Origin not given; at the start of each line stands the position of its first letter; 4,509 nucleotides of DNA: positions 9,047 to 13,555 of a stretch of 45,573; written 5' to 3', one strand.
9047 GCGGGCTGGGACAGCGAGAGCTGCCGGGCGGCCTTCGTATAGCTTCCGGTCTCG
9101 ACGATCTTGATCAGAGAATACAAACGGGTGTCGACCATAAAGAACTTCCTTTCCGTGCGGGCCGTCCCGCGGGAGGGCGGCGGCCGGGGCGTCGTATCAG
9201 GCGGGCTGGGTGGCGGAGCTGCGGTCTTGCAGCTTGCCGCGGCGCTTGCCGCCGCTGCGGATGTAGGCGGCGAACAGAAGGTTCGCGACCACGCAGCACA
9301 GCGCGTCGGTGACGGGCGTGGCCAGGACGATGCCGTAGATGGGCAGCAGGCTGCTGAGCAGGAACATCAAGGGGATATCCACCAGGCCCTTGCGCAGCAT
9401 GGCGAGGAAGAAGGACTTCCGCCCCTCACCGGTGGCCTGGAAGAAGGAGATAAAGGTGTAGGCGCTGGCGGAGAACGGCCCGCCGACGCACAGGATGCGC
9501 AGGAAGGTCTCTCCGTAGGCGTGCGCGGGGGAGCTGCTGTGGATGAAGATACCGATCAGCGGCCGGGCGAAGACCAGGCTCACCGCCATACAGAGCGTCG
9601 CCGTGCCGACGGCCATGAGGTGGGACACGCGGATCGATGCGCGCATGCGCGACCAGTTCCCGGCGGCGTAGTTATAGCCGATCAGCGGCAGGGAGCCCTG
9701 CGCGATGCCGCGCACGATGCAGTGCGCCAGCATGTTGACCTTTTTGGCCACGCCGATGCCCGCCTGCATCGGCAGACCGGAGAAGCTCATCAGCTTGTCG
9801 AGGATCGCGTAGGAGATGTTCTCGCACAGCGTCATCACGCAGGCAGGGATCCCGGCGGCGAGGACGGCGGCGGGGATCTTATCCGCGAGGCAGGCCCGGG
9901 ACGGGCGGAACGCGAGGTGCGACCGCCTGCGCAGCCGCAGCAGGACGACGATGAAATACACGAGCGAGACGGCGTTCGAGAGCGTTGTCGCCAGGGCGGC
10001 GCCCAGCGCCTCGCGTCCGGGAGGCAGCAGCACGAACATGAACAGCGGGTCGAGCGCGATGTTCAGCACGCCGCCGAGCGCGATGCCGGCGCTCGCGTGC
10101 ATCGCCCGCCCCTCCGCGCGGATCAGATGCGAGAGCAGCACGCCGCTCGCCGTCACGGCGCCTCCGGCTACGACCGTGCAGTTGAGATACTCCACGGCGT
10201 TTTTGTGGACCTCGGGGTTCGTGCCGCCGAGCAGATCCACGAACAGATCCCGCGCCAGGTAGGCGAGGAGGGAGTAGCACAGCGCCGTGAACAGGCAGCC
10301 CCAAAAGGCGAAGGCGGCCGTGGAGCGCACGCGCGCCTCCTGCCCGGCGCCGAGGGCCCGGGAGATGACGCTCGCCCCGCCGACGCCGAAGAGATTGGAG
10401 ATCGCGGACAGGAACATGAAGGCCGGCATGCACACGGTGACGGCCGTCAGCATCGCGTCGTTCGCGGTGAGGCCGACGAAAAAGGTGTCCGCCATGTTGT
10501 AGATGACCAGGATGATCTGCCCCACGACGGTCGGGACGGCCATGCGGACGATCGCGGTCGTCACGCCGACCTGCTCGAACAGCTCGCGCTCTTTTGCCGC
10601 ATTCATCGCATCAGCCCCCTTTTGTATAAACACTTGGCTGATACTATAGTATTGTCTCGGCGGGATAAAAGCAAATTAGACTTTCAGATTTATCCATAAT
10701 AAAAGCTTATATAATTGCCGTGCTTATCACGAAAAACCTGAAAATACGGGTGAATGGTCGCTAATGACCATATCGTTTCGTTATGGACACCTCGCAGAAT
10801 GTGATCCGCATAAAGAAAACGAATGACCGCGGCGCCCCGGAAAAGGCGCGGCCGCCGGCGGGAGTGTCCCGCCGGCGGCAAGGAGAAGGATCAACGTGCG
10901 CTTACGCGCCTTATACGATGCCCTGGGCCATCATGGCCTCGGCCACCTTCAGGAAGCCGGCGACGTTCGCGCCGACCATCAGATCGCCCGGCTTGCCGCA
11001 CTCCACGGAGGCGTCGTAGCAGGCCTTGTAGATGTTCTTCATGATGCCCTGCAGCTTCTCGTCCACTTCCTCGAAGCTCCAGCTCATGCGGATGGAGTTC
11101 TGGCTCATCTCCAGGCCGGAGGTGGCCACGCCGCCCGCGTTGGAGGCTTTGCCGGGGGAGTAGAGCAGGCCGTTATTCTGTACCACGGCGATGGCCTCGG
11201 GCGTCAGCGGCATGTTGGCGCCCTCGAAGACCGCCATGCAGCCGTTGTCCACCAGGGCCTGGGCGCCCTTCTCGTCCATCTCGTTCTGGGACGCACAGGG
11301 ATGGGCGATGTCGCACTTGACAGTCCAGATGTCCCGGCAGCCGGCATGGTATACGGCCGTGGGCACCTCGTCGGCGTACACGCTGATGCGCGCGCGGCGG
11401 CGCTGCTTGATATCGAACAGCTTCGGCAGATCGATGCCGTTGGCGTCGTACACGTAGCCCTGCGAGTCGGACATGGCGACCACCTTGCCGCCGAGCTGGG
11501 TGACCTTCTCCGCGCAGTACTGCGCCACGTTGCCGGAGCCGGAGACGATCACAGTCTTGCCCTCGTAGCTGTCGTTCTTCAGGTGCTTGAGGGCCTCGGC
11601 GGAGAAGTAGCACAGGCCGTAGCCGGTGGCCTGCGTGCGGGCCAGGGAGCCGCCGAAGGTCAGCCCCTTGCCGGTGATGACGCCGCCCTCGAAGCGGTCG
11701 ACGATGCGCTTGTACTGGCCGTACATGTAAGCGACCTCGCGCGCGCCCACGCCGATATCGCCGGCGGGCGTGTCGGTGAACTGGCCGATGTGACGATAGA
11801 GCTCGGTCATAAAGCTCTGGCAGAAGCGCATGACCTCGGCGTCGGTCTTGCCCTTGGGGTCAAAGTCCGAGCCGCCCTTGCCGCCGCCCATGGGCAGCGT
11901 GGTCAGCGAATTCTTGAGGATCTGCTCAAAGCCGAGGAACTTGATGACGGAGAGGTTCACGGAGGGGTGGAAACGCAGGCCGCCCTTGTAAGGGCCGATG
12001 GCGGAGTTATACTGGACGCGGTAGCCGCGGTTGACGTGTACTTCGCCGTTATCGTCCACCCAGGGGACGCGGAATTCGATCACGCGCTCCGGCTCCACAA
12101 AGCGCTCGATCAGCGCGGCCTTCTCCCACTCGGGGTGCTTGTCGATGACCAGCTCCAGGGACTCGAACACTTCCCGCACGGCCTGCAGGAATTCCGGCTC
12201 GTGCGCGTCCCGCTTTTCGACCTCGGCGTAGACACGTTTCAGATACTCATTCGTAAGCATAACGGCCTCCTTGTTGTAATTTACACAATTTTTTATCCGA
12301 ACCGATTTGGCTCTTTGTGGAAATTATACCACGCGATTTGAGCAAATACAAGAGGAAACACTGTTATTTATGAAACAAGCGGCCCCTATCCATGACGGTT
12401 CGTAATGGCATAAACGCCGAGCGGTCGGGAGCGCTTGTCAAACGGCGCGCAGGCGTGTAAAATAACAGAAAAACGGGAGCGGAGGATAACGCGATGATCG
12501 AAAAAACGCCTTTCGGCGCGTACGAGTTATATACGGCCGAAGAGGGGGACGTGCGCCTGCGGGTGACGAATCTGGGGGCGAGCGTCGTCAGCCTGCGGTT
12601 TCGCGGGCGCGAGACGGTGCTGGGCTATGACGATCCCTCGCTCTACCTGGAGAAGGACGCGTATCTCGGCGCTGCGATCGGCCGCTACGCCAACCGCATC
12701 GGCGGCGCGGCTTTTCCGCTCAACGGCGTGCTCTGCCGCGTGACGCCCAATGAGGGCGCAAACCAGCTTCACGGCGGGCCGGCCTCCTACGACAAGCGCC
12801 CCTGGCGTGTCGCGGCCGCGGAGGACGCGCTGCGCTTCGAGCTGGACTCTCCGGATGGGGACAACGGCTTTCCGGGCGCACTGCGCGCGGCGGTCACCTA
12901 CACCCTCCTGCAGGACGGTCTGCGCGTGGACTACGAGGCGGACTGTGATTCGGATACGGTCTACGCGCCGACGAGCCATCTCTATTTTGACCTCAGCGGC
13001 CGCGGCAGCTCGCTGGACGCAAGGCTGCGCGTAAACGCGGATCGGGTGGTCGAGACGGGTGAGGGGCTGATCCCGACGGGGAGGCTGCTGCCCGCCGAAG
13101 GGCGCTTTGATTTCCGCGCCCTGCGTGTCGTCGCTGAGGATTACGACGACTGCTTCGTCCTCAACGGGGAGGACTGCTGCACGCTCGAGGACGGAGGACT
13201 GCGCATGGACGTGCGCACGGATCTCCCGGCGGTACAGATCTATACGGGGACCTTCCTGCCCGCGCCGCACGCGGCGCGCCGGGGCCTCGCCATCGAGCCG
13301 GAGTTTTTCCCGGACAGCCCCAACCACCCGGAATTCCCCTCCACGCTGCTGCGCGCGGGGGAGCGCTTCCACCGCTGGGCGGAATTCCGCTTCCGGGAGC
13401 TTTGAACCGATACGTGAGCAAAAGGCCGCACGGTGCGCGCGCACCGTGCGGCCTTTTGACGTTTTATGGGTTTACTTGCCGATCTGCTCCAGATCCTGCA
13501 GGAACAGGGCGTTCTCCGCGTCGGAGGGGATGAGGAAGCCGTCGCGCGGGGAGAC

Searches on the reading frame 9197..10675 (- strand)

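Call 66: search_protein_families(library=pfam, proteins=[window:9197-10675:-], max_evalue=0.00001)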
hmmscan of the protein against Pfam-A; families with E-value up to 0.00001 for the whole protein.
window:9197-10675:- (492 aa): 1 family
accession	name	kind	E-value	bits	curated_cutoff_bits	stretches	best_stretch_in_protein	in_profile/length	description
PF01554.23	MatE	-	3.5e-33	115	24.9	2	48-211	1-161/161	MatE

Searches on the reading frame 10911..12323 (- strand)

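Call 66: search_protein_families(library=pfam, proteins=[window:10911-12323:-], max_evalue=0.00001)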
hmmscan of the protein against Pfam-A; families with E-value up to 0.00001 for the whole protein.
window:10911-12323:- (470 aa): 2 families
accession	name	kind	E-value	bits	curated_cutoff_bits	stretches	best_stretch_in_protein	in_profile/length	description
PF00208.27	ELFV_dehydrog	-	7.2e-89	298.1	23.4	1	224-468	1-241/241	Glutamate/Leucine/Phenylalanine/Valine dehydrogenase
PF02812.23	ELFV_dehydrog_N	-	1.1e-52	177.5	25.3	1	78-205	1-128/129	Glu/Leu/Phe/Val dehydrogenase, dimerisation domain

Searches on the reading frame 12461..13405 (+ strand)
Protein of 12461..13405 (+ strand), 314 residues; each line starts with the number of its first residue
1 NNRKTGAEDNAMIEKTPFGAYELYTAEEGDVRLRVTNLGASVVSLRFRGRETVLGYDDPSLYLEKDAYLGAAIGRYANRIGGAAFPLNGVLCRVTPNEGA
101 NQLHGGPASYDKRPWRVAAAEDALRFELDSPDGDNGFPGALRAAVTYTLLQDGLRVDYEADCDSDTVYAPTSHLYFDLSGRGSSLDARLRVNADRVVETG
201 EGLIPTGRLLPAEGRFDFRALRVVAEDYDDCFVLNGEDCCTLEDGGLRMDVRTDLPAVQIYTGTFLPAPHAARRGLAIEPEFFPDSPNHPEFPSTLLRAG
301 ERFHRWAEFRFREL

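Call 66: search_protein_families(library=pfam, proteins=[window:12461-13405:+], max_evalue=0.00001)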
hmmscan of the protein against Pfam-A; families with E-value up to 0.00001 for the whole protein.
window:12461-13405:+ (314 aa): 1 family
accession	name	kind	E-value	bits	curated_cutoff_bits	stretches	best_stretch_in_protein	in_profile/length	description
PF01263.26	Aldose_epim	-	6e-67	226.6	27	1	23-307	2-296/299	Aldose 1-epimerase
